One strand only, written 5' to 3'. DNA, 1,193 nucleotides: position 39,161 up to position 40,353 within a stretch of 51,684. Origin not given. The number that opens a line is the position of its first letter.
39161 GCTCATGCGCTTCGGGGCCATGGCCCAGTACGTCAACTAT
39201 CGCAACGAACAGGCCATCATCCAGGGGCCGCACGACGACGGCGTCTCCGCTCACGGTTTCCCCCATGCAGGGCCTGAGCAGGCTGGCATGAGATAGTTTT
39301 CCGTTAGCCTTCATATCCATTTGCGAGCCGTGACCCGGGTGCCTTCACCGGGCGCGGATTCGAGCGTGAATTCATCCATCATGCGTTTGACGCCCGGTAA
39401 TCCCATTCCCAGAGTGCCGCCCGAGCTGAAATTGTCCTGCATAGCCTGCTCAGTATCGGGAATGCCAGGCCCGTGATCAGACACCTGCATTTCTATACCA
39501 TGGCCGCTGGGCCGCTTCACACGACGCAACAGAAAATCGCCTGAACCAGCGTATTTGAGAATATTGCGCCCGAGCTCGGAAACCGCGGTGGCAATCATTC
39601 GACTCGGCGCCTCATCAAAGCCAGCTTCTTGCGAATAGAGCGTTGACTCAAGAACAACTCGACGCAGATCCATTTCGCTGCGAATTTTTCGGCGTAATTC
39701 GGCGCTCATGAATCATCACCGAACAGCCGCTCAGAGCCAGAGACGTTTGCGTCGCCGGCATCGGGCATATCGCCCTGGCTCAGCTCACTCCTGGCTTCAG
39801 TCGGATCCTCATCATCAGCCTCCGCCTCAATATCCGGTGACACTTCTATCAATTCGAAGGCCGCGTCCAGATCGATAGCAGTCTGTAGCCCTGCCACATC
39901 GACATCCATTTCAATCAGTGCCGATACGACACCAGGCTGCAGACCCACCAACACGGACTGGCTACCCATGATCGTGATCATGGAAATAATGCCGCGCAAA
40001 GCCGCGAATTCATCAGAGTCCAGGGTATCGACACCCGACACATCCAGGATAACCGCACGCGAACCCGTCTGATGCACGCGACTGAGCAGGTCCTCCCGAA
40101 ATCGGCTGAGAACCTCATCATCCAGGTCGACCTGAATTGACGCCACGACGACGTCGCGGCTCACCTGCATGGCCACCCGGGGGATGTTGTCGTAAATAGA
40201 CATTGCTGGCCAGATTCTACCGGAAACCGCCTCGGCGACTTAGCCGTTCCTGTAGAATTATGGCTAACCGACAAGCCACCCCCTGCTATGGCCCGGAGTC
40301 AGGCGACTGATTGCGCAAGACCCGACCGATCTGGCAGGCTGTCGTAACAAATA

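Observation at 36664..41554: Stressosome-type RsbR/S/T/X module whose output is a hybrid histidine kinase, not a sigma-factor cascade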

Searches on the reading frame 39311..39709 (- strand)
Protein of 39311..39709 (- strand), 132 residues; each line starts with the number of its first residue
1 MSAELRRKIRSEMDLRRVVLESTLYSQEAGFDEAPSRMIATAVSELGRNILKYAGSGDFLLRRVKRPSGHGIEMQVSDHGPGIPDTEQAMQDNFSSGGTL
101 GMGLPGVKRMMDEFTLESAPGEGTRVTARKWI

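Call 3: search_protein_families(library=pfam, proteins=[window:39311-39709:-], max_evalue=0.01)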
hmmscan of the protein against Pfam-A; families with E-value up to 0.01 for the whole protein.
window:39311-39709:- (132 aa): 2 families
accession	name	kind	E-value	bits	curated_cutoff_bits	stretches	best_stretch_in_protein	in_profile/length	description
PF02518.31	HATPase_c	-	7.9e-13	49.3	26.4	1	38-129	5-106/111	Histidine kinase-, DNA gyrase B-, and HSP90-like ATPase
PF13581.12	HATPase_c_2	-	1.6e-11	44.7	27.4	1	18-130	11-127/127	Histidine kinase-like ATPase domain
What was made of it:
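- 39311..39709 (-): RsbT-like GHKL serine kinase of 132 aa with intact ATP-binding motifs: N-box Asn49, G1 D78-x-G-x-G82 and G2 G101-x-G103. Pfam hits are HATPase_c_2 and HATPase_c (call 3).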

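Call 4: search_protein_families(library=ncbifam, proteins=[window:39311-39709:-], max_evalue=0.01)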
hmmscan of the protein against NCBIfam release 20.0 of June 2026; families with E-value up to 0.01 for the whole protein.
window:39311-39709:- (132 aa): 5 families
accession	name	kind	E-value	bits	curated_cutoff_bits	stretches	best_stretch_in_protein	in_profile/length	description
TIGR01925.2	spIIAB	equivalog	1e-12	48.1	135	1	39-130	38-134/137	anti-sigma F factor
NF041045.1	RsbA_anti_sig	subfamily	0.00023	20.5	210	1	14-128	190-300/303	anti-sigma factor RsbA family regulatory protein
NF041832.1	near_NosP_CTERM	subfamily_domain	0.0033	16.6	400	1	42-89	124-169/370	NahK/ErcS family hybrid sensor histidine kinase/response regulator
TIGR02966.1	phoR_proteo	equivalog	0.0068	15.5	334.2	0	37-87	228-277/333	phosphate regulon sensor histidine kinase PhoR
NF008312.0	PRK11100.1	equivalog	0.0093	14.8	356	1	29-87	360-417/477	two-component system sensor histidine kinase CreC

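Call 11: search_solved_structures(query=window:39311-39709:-, max_evalue=0.01, show_alignments=2)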
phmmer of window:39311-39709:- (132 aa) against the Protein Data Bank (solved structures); distinct sequences matched with E-value up to 0.01: 6.
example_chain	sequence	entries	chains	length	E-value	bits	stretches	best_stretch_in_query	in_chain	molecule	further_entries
1til_A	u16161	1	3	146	4.3e-05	27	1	39-131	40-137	Anti-sigma F factor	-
1l0o_A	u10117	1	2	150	4.7e-05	26.9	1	39-131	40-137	Anti-sigma F factor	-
1th8_A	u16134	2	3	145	6.9e-05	26.3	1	39-130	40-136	Anti-sigma F factor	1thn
1tid_A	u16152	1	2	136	7.9e-05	26.1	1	39-129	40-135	Anti-sigma F factor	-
9p6i_A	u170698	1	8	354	0.001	22.6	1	36-107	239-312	histidine kinase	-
1wn1_A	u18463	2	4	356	0.0097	19.4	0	11-128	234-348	dipeptidase | 356aa long hypothetical dipeptidase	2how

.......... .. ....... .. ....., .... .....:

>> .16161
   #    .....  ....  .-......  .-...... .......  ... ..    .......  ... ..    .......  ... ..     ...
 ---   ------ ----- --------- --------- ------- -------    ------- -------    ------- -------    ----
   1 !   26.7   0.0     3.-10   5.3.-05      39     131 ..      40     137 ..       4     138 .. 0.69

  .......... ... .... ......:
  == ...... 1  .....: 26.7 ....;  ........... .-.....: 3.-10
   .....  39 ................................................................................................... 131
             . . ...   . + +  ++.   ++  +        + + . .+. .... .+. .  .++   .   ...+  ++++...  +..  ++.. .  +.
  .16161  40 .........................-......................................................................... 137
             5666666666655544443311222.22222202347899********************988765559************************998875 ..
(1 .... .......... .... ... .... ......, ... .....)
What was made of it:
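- On Stressosome RsbR-RsbS-RsbT(-RsbX) module: No RsbT structure or RsbT-specific curated profile was available for a direct comparison (calls 4, 11).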

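Call 13: find_homologous_proteins(query=window:39311-39709:-, max_evalue=0.00001)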
Query window:39311-39709:- (132 aa): 1589 proteins with E <= 0.00001 among 1682 candidates; the best 120 are listed.
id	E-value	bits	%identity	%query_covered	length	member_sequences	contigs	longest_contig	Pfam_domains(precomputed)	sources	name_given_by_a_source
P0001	6.0e-80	283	100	100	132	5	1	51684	PF13581.13,PF02518.32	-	-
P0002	4.4e-63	229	80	100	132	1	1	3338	PF13581.13,PF02518.32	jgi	jgi:serine/threonine-protein kinase RsbT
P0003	5.9e-63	229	79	100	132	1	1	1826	PF13581.13,PF02518.32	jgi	jgi:serine/threonine-protein kinase RsbT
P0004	8.3e-63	228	81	100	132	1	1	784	PF13581.13,PF02518.32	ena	-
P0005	1.6e-62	227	80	100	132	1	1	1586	PF13581.13,PF02518.32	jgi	-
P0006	1.9e-62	227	81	100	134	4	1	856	PF13581.13,PF02518.32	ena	-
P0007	2.5e-62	226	78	100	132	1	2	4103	PF13581.13,PF02518.32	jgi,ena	jgi:serine/threonine-protein kinase RsbT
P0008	1.0e-61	225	80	99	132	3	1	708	PF13581.13,PF02518.32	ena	-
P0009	1.1e-61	224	80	100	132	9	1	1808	PF13581.13,PF02518.32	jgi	jgi:serine/threonine-protein kinase RsbT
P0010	2.0e-61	224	80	100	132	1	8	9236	PF13581.13,PF02518.32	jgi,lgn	jgi:serine/threonine-protein kinase RsbT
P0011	2.6e-61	223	80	100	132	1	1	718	PF13581.13,PF02518.32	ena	-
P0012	5.2e-61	222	79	100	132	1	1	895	PF13581.13,PF02518.32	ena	-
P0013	7.3e-61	222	79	100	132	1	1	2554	PF13581.13,PF02518.32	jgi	-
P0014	8.6e-61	222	77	100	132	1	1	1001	PF13581.13,PF02518.32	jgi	jgi:serine/threonine-protein kinase RsbT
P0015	8.8e-61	221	77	100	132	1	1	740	PF13581.13,PF02518.32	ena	-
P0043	1.3e-58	214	77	100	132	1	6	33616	PF13581.13,PF02518.32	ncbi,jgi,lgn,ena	jgi:serine/threonine-protein kinase RsbT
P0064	2.6e-57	210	77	100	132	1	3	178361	PF13581.13,PF02518.32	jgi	jgi:serine/threonine-protein kinase RsbT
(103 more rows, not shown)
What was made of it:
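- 39311..39709 (-): More than 1500 relatives were found and the best 120 are 72-81% identical, many named RsbT by JGI (call 13).
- On Stressosome RsbR-RsbS-RsbT(-RsbX) module: It overlaps rsbS by 4 nt. JGI names its relatives RsbT (call 13).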

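Call 15: find_encoding_contigs(protein=P0064, flank=10000, max_places=3)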
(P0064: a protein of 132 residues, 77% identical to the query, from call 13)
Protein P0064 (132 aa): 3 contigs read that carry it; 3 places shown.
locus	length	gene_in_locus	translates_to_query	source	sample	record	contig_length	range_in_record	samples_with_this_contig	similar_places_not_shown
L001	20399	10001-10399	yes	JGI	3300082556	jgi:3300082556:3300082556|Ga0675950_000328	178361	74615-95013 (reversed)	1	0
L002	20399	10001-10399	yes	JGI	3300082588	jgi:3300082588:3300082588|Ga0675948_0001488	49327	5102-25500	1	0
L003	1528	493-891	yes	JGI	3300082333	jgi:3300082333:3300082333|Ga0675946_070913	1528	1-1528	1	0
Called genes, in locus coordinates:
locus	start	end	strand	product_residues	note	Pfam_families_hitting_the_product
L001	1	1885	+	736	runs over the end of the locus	PF13505:OMP_b-brl (faint), PF11854:MtrB_PioB (faint)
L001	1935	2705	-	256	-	PF03264:Cytochrom_NNT (faint), PF13435:Cytochrome_C554 (faint), PF14522:Cytochrome_C7 (faint), PF14537:Cytochrom_c3_2 (faint), PF22678:Cytochrom_c_NrfB-like, PF09699:Paired_CXXCH_1 (weak)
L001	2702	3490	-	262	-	PF03264:Cytochrom_NNT, PF14522:Cytochrome_C7 (faint)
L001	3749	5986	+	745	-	PF09699:Paired_CXXCH_1 (faint), PF14522:Cytochrome_C7 (faint), PF14537:Cytochrom_c3_2 (faint), PF22113:Mtrc-MtrF_II-IV_dom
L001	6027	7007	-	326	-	PF01073:3Beta_HSD, PF01370:Epimerase, PF04321:RmlD_sub_bind, PF07993:NAD_binding_4 (faint), PF13460:NAD_binding_10, PF16363:GDP_Man_Dehyd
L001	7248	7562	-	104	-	PF12228:DUF3604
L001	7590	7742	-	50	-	-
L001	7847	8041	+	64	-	-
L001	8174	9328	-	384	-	PF00989:PAS, PF08448:PAS_4, PF13426:PAS_9, PF08447:PAS_3, PF08448:PAS_4, PF13426:PAS_9, PF08447:PAS_3, PF01740:STAS, +1 more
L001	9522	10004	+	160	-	PF01740:STAS (weak)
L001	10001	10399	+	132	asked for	PF13581:HATPase_c_2, PF02518:HATPase_c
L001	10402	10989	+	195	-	PF07228:SpoIIE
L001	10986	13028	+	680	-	PF00512:HisKA, PF02518:HATPase_c, PF00072:Response_reg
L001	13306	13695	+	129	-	PF00291:PALP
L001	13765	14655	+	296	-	PF00291:PALP, PF00581:Rhodanese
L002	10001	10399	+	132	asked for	PF13581:HATPase_c_2, PF02518:HATPase_c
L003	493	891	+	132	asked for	PF13581:HATPase_c_2, PF02518:HATPase_c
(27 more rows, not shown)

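Call 16: find_encoding_contigs(protein=P0043, flank=10000, max_places=4)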
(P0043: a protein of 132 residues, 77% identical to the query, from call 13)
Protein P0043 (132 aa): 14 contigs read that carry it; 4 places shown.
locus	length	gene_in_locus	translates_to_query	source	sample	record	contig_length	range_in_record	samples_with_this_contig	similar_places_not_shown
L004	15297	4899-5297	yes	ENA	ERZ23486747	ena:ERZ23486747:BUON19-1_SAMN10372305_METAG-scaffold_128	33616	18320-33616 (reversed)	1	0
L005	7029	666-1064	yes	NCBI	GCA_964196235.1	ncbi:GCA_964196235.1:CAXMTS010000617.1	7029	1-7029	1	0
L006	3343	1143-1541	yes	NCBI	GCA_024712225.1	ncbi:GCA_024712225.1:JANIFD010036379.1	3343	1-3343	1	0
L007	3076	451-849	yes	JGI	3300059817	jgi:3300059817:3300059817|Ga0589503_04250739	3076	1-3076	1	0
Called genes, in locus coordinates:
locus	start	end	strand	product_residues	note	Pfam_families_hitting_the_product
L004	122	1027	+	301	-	PF00501:AMP-binding, PF13193:AMP-binding_C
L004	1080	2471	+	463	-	PF01323:DSBA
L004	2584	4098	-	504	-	PF08448:PAS_4, PF13426:PAS_9, PF08447:PAS_3, PF08448:PAS_4, PF13426:PAS_9, PF08447:PAS_3, PF08448:PAS_4, PF08447:PAS_3, +4 more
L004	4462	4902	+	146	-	PF01740:STAS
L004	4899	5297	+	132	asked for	PF13581:HATPase_c_2, PF02518:HATPase_c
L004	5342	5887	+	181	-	PF07228:SpoIIE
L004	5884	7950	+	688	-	PF00512:HisKA, PF02518:HATPase_c, PF00072:Response_reg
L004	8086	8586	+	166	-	PF13452:FAS1_DH_region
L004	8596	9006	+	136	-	PF01575:MaoC_dehydratas, PF13452:FAS1_DH_region (weak)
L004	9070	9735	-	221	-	PF00440:TetR_N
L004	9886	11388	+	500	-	PF01266:DAO (faint), PF01946:Thi4 (faint), PF07992:Pyr_redox_2, PF13450:NAD_binding_8, PF00743:FMO-like, PF13738:Pyr_redox_3 (weak)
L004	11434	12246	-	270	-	PF13622:4HBT_3, PF20789:4HBT_3C, PF02551:Acyl_CoA_thio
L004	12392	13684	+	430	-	PF06433:Me-amine-dh_H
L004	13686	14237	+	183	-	PF07291:MauE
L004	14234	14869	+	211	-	PF00578:AhpC-TSA (weak), PF13098:Thioredoxin_2 (weak), PF13905:Thioredoxin_8 (weak)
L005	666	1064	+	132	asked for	PF13581:HATPase_c_2, PF02518:HATPase_c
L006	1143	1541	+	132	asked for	PF13581:HATPase_c_2, PF02518:HATPase_c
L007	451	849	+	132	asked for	PF13581:HATPase_c_2, PF02518:HATPase_c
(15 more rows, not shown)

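Call 22: find_related_loci(query=A2, collection=genome_contigs, flank=8000)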
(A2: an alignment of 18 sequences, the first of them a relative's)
Query A2 (132 aa) in genome_contigs; peptide patterns used: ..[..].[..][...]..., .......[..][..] (x = any residue, [..] = any of these).
75 stretches matched a pattern; 44 encode a relative of the query (tblastn E <= 1e-3); 44 distinct loci.
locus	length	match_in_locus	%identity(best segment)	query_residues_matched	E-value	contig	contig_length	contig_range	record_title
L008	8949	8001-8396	91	1-132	1e-70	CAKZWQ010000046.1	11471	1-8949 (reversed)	MAG: uncultured Gammaproteobacteria bacterium isolate N2_Bin_METABAT__143_1 genome assembly, contig: c_000004692577, who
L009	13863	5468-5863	77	1-132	6e-67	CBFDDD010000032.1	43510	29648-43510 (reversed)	MAG TPA_asm: uncultured Myxococcales bacterium isolate SRR26215691_binner13_Refined_41 genome assembly, contig: ERZ25073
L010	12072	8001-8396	76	1-132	3e-63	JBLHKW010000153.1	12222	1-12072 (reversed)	MAG: Planctomycetota bacterium isolate 3300054698_147 Ga0535670_0010410, whole genome shotgun sequence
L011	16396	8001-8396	72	1-132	5e-61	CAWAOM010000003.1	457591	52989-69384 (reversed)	MAG: uncultured Gammaproteobacteria bacterium isolate MFD03804.bin.1.24 genome assembly, contig: contig_38660, whole gen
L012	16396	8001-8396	70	1-132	2e-60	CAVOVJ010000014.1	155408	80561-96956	MAG: uncultured Gammaproteobacteria bacterium isolate MFD09779.bin.2.218 genome assembly, contig: contig_52790, whole ge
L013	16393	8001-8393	72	1-131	6e-60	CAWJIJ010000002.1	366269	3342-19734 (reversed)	MAG: uncultured Gammaproteobacteria bacterium isolate MFD03804.bin.1.13 genome assembly, contig: contig_31816, whole gen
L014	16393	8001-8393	69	1-131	5e-58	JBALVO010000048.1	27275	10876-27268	MAG: Halioglobus sp. isolate 5NakV-10 NODE_592_length_27275_cov_12.088207, whole genome shotgun sequence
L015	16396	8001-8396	66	1-132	2e-57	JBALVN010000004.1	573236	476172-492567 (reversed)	MAG: Halioglobus sp. isolate 5NakV-09 NODE_4_length_573236_cov_34.657798, whole genome shotgun sequence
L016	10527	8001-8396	69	1-132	4e-57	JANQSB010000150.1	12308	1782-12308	MAG: Myxococcota bacterium isolate IP29b_bin.86 k99_1042843, whole genome shotgun sequence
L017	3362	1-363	71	12-132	4e-55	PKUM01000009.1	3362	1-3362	MAG: Chromatiales bacterium isolate BM003 sc_14428, whole genome shotgun sequence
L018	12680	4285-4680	75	1-132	2e-54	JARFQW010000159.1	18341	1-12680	MAG: Gammaproteobacteria bacterium isolate MAG_Ve_Sed_34 k141_2273065, whole genome shotgun sequence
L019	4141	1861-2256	76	1-132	2e-54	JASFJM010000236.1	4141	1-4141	MAG: Gammaproteobacteria bacterium isolate D0608U02metaG_Bin_10 D0608U02metaG_FD_scaffold_5159_c1, whole genome shotgun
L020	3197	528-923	72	1-132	1e-53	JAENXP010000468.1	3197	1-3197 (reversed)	MAG: Burkholderiales bacterium isolate 14_8_m_bin33 k141_1300835_length_3197_cov_11.4198, whole genome shotgun sequence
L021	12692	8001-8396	74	1-132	2e-52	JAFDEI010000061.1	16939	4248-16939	MAG: Deltaproteobacteria bacterium isolate Meg19_46_Bin_116 Meg19_46_Bin_116_scaffold_3926, whole genome shotgun sequenc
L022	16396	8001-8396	61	1-132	7e-52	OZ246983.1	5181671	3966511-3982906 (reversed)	MAG: Candidatus Azotimanducaceae bacterium isolate 4fa3b10b-92e5-4927-86fe-d6c44098c84f genome assembly, chromosome: 1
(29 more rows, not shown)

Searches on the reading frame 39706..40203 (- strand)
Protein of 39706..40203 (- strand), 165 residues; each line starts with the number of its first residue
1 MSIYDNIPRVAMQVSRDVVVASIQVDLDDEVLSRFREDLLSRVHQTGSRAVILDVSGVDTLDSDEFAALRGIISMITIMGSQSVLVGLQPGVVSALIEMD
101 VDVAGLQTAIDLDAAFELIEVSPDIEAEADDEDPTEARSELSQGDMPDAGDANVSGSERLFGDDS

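Call 3: search_protein_families(library=pfam, proteins=[window:39706-40203:-], max_evalue=0.01)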
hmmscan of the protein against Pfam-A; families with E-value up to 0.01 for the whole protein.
window:39706-40203:- (165 aa): 1 family
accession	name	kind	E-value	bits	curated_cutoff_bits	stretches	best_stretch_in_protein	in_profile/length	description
PF01740.26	STAS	-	2.5e-09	37.3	22.6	1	10-95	2-87/106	STAS domain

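Call 4: search_protein_families(library=ncbifam, proteins=[window:39706-40203:-], max_evalue=0.01)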
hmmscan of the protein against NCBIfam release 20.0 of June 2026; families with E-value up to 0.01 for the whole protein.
window:39706-40203:- (165 aa): 3 families
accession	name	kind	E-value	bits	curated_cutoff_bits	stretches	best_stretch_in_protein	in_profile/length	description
NF052652.1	YtvA_fam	equivalog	7.5e-10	38.8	250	1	12-113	139-240/243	YtvA family blue-light photoreceptor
TIGR00377.1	ant_ant_sig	superfamily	1.3e-06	28.3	53.45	1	10-95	5-90/108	anti-sigma factor antagonist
TIGR02886.1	spore_II_AA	equivalog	7.4e-05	22.7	114.75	1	12-99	3-89/106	anti-sigma F factor antagonist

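Call 12: search_solved_structures(query=window:39706-40203:-, max_evalue=0.01, show_alignments=3)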
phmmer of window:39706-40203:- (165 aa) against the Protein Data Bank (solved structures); distinct sequences matched with E-value up to 0.01: 19.
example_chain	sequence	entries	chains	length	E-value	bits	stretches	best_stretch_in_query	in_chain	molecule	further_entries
6jhk_A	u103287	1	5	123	6.4e-20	75.7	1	15-119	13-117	RsbS negative regulator of sigma-B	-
6qcm_A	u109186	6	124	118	1.7e-19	74.4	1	18-119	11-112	RsbS protein | RsbT antagonist protein RsbS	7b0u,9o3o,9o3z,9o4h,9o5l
9o4r_a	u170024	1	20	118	4.2e-19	73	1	18-119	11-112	RsbT antagonist protein RsbS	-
7o0i_a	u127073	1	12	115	1.1e-18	71.7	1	12-119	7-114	RsbS, negative regulator of sigma-B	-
2vy9_A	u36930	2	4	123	4.8e-11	46.9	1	16-117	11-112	ANTI-SIGMA-FACTOR ANTAGONIST | ANTI-SIGMA-FACTOR ANTAGONIST (STAS) DOMAIN PROTEIN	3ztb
3zxn_A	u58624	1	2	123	1.5e-10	45.3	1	16-117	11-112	ANTI-SIGMA-FACTOR ANTAGONIST (STAS) DOMAIN PROTEIN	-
6qcm_CB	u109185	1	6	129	0.00043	24.3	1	24-108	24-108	RsbR protein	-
6qcm_AB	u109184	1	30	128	0.00043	24.3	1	24-108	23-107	RsbR protein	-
6qcm_CD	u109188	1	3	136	0.00051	24.1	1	24-108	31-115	RsbR protein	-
9o5l_A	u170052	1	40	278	0.00091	23.3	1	22-108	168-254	STAS domain-containing protein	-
1th8_B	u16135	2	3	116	0.0012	22.9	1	10-99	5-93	Anti-sigma F factor antagonist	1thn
1sbo_A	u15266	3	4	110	0.0018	22.4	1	16-93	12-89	Putative anti-sigma factor antagonist TM1442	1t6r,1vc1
9o4h_A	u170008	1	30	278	0.0021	22.1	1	25-108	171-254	RsbR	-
9o4r_A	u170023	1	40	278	0.0021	22.1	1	25-108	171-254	RsbR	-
9o3z_A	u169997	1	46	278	0.0021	22.1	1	25-108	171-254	RsbR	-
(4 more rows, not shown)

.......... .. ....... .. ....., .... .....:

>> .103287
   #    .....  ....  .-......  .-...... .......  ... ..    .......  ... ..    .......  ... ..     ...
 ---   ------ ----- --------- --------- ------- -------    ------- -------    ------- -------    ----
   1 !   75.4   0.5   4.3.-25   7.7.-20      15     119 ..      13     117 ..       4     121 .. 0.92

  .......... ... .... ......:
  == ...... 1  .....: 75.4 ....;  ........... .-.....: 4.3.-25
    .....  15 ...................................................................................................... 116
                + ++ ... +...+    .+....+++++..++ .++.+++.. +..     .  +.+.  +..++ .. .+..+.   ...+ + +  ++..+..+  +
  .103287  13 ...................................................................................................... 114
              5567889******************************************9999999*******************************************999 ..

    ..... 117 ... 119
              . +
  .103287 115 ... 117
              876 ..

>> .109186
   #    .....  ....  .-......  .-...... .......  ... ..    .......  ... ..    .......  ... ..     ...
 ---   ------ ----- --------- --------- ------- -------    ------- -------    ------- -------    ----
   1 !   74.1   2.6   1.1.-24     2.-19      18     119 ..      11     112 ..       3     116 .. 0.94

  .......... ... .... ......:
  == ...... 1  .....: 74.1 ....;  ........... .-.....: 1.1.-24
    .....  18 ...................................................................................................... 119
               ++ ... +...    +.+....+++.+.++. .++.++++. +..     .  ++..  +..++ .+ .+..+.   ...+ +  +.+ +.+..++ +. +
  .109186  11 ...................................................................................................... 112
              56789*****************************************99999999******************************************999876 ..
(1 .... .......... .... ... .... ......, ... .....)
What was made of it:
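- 39706..40203 (-): RsbS-like single STAS protein of 165 aa. Ser63 is the phospho-acceptor equivalent. Residues 119-165 form an acidic tail (nt 39709-39849). PDB matches are RsbS of B. subtilis (6e-20), Listeria (2e-19) and V. vulnificus (1e-18), against SpoIIAA at 1e-3 (call 12).
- Tried and rejected: A SpoIIAA/SpoIIAB-type switch (calls 4, 12).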
